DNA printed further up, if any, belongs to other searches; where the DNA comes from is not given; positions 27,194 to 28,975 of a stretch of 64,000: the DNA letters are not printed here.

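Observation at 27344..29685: Secreted RNase Sa/barnase-family ribonuclease and barstar, translationally coupled to a coiled-coil GGDEF cyclase, wedged between dapB and carAB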

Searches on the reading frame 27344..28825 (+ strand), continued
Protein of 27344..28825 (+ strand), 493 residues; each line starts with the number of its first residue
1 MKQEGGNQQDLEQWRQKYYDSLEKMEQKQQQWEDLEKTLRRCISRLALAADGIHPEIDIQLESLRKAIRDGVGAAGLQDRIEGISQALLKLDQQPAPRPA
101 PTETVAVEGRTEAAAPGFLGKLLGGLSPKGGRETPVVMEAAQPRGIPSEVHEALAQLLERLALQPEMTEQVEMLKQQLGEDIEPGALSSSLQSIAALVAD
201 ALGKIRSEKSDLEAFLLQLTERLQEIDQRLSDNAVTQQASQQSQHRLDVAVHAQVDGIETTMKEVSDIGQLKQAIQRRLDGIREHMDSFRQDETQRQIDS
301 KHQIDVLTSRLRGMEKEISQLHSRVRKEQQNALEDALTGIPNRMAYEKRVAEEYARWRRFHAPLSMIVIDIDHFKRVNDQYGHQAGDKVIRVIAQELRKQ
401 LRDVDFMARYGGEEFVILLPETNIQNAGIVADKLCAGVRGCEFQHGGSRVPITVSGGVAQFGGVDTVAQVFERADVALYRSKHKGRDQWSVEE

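Call 25: find_encoding_contigs(protein=P0126, flank=6000, max_places=3)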
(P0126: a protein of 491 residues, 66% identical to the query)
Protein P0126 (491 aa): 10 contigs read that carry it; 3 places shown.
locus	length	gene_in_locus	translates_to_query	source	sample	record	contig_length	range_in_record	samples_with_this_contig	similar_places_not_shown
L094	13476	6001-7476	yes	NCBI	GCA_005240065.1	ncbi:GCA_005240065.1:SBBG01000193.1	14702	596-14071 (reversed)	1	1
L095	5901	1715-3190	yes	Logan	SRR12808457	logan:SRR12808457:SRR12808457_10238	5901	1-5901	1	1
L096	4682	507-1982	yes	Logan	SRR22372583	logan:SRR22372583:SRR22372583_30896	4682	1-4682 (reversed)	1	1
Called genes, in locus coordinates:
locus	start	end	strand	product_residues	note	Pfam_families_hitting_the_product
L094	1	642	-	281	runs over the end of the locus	PF01435:Peptidase_M48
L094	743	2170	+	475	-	PF00749:tRNA-synt_1c, PF19269:Anticodon_2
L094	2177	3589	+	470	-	PF01406:tRNA-synt_1e, PF01921:tRNA-synt_1f (faint), PF00133:tRNA-synt_1 (faint), PF09334:tRNA-synt_1g (weak), PF09190:DALR_2, PF23493:CysS_C (weak)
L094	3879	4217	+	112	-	PF07238:PilZ (weak)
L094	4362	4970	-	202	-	PF00571:CBS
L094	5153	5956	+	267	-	PF01113:DapB_N, PF05173:DapB_C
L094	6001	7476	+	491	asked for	PF20975:DGCcoil, PF00990:GGDEF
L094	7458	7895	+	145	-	PF00545:Ribonuclease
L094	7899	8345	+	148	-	PF01337:Barstar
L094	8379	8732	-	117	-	PF04020:Phage_holin_4_2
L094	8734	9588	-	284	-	PF08668:HDOD, PF01966:HD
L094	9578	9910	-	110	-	-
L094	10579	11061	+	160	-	PF04945:YHS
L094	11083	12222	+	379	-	PF12704:MacB_PCD, PF02687:FtsX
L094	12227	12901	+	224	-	PF02463:SMC_N, PF00005:ABC_tran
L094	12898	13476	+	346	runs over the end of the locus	PF25917:BSH_RND, PF25881:HH_YBHG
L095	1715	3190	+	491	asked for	PF20975:DGCcoil, PF00990:GGDEF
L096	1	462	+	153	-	?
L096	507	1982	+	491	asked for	PF20975:DGCcoil, PF00990:GGDEF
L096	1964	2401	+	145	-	PF00545:Ribonuclease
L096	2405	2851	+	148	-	PF01337:Barstar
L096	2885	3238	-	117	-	PF04020:Phage_holin_4_2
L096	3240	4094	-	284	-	PF08668:HDOD, PF01966:HD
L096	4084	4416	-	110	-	-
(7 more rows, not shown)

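Call 26: find_encoding_contigs(protein=P0135, flank=6000, max_places=2)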
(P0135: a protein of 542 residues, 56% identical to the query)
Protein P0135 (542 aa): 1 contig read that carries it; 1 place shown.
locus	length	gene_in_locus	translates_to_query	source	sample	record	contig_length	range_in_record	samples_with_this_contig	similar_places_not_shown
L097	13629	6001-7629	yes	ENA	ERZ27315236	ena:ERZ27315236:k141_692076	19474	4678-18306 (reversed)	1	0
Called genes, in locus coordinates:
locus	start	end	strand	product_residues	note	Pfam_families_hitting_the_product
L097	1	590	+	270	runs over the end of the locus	PF02678:Pirin, PF07883:Cupin_2 (faint), PF17954:Pirin_C_2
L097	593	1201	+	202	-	PF00881:Nitroreductase, PF14512:TM1586_NiRdase (faint)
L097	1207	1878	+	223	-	PF11249:DUF3047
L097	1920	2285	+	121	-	-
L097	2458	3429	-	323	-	PF00989:PAS, PF08448:PAS_4 (faint), PF00990:GGDEF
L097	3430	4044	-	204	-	PF13690:CheX (faint)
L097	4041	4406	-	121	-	PF00072:Response_reg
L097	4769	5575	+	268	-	PF01113:DapB_N, PF05173:DapB_C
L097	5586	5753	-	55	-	-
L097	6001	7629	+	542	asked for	PF20975:DGCcoil, PF00990:GGDEF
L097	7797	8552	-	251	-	-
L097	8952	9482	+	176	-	-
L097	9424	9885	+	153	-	PF12844:HTH_19 (faint), PF13560:HTH_31, PF01381:HTH_3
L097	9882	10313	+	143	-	-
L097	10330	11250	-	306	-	PF27523:PSD, PF02666:PS_Dcarbxylase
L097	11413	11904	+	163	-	PF02464:CinA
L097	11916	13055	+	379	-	PF02574:S-methyl_trans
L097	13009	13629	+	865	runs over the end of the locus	PF00809:Pterin_bind, PF02607:B12-binding_2, PF02310:B12-binding, PF02965:Met_synt_B12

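Call 41: search_protein_families(library=pfam, proteins=[L020:4364-5110:+, L020:5117-5995:+, L020:5992-8031:+, L020:3693-4298:+], max_evalue=0.001)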
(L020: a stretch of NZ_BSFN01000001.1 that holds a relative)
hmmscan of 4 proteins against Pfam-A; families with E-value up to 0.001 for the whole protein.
L020:4364-5110:+ (248 aa): 4 families
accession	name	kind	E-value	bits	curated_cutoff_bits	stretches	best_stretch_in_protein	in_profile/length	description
PF01323.26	DSBA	-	9.4e-19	68.4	25.6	1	134-222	90-176/191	DSBA-like thioredoxin domain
PF13462.12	Thioredoxin_4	-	1.2e-07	32.5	23.2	1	86-219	16-148/165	Thioredoxin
PF13743.12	Thioredoxin_5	-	3.7e-06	27.2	27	1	154-217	101-164/186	Thioredoxin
PF00085.26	Thioredoxin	-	0.00014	22.3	23.5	0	79-121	14-56/103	Thioredoxin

L020:5117-5995:+ (292 aa): 1 family
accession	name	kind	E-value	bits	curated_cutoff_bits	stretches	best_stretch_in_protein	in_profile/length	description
PF03372.29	Exo_endo_phos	-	1.2e-18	68.2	24.5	1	37-263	1-225/225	Endonuclease/Exonuclease/phosphatase family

L020:5992-8031:+ (679 aa): 3 families
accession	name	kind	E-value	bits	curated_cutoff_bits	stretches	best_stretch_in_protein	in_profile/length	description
PF20975.2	DGCcoil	-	1.3e-82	278.3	26.7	1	4-497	8-359/359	DGC-associated coil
PF00990.26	GGDEF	-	2.4e-43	148.1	23.8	1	515-671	1-161/161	Diguanylate cyclase, GGDEF domain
PF04108.17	ATG17_like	-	8.3e-05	22.7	43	0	11-156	64-183/355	Autophagy protein ATG17-like domain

L020:3693-4298:+ (201 aa): 3 families
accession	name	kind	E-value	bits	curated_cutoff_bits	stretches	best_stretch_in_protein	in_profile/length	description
PF00034.26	Cytochrom_C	-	2e-21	77.5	21.3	2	112-200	2-89/90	Cytochrome c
PF13442.11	Cytochrome_CBB3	-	2.6e-10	40.9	27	1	31-95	11-67/68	Cytochrome C oxidase, cbb3-type, subunit III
PF09699.15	Paired_CXXCH_1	-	0.00089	19.3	20.6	0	129-142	8-21/41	Doubled CXXCH motif (Paired_CXXCH_1)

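Call 48: search_protein_families(library=padloc, proteins=[window:27344-28822:+], max_evalue=0.01)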
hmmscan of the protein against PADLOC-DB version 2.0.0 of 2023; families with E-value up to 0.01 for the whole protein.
window:27344-28822:+ (493 aa): 4 families
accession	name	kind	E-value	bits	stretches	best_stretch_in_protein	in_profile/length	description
PDLC03859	LmuB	-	2.3e-05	21.8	1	30-335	242-485/611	-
PDLC00006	DruC1|DruC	-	0.0003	17.4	1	216-333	163-338/626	Unknown function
PDLC03865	LmuB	-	0.00052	16.3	1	199-331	536-725/1007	-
PDLC01260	Csm2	-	0.0095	15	0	17-43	8-34/86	CAS-III-A; effector_SS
